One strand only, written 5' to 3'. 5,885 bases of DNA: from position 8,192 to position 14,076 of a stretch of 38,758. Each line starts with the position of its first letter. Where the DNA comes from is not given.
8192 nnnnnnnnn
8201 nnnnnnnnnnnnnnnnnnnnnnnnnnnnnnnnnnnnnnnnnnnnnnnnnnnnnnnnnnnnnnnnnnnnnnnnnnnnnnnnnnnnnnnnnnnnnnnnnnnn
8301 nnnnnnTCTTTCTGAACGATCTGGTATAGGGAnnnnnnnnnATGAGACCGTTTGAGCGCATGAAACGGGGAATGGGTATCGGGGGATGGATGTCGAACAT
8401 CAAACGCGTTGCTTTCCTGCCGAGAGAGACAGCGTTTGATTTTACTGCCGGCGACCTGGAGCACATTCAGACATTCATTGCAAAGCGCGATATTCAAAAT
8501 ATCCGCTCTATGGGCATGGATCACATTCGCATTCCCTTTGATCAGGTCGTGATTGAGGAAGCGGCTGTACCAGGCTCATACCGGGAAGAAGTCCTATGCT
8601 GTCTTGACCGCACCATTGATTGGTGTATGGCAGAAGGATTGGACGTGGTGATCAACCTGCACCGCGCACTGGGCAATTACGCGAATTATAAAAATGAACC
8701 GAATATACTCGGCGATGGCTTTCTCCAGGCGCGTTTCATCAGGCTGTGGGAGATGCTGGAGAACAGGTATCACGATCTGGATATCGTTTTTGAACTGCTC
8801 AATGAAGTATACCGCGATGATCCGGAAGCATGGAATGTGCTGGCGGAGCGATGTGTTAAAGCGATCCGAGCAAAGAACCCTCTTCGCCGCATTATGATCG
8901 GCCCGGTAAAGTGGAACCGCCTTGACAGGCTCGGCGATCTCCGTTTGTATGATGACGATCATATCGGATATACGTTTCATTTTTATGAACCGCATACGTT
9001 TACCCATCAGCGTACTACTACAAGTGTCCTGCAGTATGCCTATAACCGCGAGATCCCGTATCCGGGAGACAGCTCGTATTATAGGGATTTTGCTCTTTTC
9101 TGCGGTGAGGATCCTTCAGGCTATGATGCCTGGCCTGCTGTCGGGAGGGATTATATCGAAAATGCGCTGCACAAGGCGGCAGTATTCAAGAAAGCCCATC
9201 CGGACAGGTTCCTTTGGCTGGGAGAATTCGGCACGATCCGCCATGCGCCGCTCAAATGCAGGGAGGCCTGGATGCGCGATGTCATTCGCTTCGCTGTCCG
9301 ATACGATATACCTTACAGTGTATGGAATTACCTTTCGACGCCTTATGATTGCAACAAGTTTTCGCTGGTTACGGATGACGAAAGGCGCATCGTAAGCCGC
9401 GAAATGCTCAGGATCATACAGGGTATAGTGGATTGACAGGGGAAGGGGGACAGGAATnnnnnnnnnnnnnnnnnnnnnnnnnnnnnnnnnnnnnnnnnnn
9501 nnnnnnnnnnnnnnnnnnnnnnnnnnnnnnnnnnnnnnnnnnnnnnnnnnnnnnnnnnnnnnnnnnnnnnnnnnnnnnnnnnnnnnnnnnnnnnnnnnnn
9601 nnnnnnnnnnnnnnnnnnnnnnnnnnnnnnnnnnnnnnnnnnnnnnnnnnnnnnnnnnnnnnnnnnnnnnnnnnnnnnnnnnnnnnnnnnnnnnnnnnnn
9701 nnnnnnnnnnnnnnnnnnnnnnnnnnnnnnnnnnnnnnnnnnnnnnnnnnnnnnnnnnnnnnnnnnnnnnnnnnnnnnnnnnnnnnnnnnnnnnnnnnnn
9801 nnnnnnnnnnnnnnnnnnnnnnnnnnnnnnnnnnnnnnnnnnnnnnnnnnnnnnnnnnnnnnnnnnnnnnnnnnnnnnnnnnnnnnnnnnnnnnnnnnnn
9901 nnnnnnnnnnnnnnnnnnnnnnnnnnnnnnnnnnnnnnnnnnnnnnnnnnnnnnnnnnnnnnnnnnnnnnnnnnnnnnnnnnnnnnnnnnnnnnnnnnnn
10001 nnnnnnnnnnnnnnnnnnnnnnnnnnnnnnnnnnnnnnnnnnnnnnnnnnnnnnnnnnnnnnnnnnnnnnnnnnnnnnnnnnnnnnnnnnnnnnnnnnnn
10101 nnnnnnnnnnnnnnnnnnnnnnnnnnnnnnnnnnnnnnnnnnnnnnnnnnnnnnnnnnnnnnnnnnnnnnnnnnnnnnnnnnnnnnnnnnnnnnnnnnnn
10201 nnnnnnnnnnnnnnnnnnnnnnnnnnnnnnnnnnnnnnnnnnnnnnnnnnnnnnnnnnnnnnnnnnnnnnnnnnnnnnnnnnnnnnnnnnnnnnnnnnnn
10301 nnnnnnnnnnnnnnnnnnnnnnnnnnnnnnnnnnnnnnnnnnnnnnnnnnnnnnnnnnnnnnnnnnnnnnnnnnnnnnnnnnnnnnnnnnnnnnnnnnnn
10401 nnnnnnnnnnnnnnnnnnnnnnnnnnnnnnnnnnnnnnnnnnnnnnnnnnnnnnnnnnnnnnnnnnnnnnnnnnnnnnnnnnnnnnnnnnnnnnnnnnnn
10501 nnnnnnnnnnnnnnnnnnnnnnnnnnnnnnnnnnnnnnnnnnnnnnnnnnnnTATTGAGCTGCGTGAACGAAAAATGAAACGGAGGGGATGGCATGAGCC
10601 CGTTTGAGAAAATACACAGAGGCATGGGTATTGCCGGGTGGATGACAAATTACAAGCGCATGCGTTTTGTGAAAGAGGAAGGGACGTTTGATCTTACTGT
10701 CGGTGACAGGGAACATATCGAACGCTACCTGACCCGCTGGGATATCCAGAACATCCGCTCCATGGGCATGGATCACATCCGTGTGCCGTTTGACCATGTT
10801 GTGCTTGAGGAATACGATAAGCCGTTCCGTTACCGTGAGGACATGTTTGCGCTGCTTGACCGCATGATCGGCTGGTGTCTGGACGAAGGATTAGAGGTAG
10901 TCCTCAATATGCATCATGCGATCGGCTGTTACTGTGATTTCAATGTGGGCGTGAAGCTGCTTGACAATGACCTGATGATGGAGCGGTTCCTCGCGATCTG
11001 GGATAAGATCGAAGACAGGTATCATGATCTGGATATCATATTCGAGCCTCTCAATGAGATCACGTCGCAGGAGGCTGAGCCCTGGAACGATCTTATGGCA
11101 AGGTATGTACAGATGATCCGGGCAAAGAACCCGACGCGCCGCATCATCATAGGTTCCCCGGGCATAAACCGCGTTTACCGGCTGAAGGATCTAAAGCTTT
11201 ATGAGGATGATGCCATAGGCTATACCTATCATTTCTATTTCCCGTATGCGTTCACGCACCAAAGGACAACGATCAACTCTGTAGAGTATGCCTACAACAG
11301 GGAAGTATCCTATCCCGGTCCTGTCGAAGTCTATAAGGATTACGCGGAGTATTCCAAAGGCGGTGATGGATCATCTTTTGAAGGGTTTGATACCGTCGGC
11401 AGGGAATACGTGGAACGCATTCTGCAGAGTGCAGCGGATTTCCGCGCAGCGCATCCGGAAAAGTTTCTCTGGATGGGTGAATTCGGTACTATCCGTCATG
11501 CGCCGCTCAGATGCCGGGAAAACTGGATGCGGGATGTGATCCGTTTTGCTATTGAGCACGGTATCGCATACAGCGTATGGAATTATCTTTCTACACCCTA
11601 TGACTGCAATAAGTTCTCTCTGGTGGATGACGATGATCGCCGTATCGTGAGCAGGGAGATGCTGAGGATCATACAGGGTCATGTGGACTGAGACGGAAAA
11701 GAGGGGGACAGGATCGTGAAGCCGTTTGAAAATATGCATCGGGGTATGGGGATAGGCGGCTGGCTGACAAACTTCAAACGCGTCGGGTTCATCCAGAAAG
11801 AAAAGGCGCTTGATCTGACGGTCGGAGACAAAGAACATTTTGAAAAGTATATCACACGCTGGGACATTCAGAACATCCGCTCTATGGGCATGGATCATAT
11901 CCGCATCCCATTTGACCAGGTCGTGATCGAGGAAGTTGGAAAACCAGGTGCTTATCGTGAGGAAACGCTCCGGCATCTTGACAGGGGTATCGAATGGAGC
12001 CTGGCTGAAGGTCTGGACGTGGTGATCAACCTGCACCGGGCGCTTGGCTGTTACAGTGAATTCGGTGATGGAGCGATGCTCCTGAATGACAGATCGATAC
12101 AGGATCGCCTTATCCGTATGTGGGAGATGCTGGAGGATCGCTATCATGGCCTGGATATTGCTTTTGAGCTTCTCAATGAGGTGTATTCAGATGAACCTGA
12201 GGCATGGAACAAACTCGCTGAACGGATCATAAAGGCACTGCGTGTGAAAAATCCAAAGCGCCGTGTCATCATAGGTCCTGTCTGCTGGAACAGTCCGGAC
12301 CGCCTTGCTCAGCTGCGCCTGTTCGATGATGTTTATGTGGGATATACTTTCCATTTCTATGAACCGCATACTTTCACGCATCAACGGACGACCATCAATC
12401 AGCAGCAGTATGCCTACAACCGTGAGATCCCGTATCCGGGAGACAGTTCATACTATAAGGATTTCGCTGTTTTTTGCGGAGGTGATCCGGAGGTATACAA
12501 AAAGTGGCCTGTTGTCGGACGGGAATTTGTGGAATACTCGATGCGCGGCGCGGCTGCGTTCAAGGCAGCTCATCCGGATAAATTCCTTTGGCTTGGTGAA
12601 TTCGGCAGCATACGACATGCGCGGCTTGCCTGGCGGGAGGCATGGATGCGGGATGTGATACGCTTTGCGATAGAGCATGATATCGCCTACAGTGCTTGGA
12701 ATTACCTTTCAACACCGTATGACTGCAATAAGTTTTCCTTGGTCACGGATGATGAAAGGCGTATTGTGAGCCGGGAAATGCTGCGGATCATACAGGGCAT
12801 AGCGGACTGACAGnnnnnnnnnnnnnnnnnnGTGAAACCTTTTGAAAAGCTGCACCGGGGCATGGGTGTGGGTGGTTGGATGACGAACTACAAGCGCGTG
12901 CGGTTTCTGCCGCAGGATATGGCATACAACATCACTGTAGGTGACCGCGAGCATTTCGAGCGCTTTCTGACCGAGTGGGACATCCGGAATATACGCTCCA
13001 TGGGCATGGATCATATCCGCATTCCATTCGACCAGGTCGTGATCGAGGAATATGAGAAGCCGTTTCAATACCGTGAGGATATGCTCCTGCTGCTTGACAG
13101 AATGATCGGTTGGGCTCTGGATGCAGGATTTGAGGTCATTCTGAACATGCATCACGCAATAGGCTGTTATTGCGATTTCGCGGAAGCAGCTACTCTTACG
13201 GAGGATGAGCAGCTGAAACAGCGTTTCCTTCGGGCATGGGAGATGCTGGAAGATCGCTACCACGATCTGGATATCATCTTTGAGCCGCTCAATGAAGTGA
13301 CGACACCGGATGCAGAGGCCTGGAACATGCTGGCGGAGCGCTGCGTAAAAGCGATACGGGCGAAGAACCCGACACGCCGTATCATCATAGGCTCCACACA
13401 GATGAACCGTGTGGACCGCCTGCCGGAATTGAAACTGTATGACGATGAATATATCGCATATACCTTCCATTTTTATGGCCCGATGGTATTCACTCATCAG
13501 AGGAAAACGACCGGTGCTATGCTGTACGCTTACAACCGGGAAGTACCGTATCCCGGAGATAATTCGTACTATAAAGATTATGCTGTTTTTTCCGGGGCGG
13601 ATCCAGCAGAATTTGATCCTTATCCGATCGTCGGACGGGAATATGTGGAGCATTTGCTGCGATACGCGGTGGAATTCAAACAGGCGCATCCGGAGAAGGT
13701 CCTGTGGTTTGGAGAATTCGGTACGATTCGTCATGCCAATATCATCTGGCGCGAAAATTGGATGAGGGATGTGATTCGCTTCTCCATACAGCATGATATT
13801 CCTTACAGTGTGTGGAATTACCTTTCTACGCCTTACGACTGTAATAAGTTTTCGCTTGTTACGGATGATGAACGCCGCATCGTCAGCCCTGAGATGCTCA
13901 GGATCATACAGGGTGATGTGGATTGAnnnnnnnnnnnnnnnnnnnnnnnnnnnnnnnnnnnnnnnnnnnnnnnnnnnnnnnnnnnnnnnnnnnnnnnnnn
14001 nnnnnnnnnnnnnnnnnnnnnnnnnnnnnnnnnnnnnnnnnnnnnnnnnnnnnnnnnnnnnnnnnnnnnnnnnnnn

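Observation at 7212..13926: Six head-to-tail, diverged, signal-peptide-less CelC-like GH5 paralogues in one transcription unit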

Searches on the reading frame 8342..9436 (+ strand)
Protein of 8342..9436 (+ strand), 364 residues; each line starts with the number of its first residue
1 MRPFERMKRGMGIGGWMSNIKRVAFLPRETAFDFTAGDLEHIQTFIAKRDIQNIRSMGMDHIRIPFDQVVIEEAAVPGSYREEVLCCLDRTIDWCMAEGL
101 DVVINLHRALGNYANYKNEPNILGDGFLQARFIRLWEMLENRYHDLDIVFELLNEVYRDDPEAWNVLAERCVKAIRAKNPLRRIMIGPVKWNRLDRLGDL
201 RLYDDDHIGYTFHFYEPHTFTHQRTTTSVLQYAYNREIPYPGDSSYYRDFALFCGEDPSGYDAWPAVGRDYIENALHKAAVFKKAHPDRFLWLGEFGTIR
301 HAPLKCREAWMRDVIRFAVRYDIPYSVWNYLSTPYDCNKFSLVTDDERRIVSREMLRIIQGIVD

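Call 4: search_protein_families(library=pfam, proteins=[window:8342-9436:+], max_evalue=0.01)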
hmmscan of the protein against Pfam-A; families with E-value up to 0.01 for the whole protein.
window:8342-9436:+ (364 aa): 1 family
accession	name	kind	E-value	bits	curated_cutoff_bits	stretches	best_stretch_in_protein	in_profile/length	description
PF00150.24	Cellulase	-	9.9e-30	104.4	23.5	1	43-330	19-268/272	Cellulase (glycosyl hydrolase family 5)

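Call 5: search_protein_families(library=ncbifam, proteins=[window:8342-9436:+], max_evalue=0.01)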
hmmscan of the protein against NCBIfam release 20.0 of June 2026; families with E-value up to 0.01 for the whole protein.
window:8342-9436:+ (364 aa): 0 families

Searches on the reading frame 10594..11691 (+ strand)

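Call 4: search_protein_families(library=pfam, proteins=[window:10594-11691:+], max_evalue=0.01)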
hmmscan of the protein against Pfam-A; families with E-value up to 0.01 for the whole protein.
window:10594-11691:+ (365 aa): 1 family
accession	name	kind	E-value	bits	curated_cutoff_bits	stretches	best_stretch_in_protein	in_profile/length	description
PF00150.24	Cellulase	-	2.9e-26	93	23.5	1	50-331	26-268/272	Cellulase (glycosyl hydrolase family 5)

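Call 5: search_protein_families(library=ncbifam, proteins=[window:10594-11691:+], max_evalue=0.01)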
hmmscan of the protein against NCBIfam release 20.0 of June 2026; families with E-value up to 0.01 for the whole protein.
window:10594-11691:+ (365 aa): 0 families

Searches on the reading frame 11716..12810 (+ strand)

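Call 4: search_protein_families(library=pfam, proteins=[window:11716-12810:+], max_evalue=0.01)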
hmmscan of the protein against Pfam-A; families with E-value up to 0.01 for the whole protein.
window:11716-12810:+ (364 aa): 1 family
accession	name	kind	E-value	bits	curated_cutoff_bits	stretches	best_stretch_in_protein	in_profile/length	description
PF00150.24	Cellulase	-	1.8e-25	90.4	23.5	1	44-330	20-268/272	Cellulase (glycosyl hydrolase family 5)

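Call 5: search_protein_families(library=ncbifam, proteins=[window:11716-12810:+], max_evalue=0.01)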
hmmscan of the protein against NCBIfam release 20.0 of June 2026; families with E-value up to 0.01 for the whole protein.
window:11716-12810:+ (364 aa): 0 families

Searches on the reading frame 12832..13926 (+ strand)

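Call 4: search_protein_families(library=pfam, proteins=[window:12832-13926:+], max_evalue=0.01)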
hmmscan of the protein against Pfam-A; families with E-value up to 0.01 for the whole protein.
window:12832-13926:+ (364 aa): 1 family
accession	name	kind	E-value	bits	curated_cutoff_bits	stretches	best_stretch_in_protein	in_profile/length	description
PF00150.24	Cellulase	-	2.6e-29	103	23.5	1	49-330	25-268/272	Cellulase (glycosyl hydrolase family 5)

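Call 5: search_protein_families(library=ncbifam, proteins=[window:12832-13926:+], max_evalue=0.01)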
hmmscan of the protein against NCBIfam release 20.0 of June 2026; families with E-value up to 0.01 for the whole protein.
window:12832-13926:+ (364 aa): 0 families
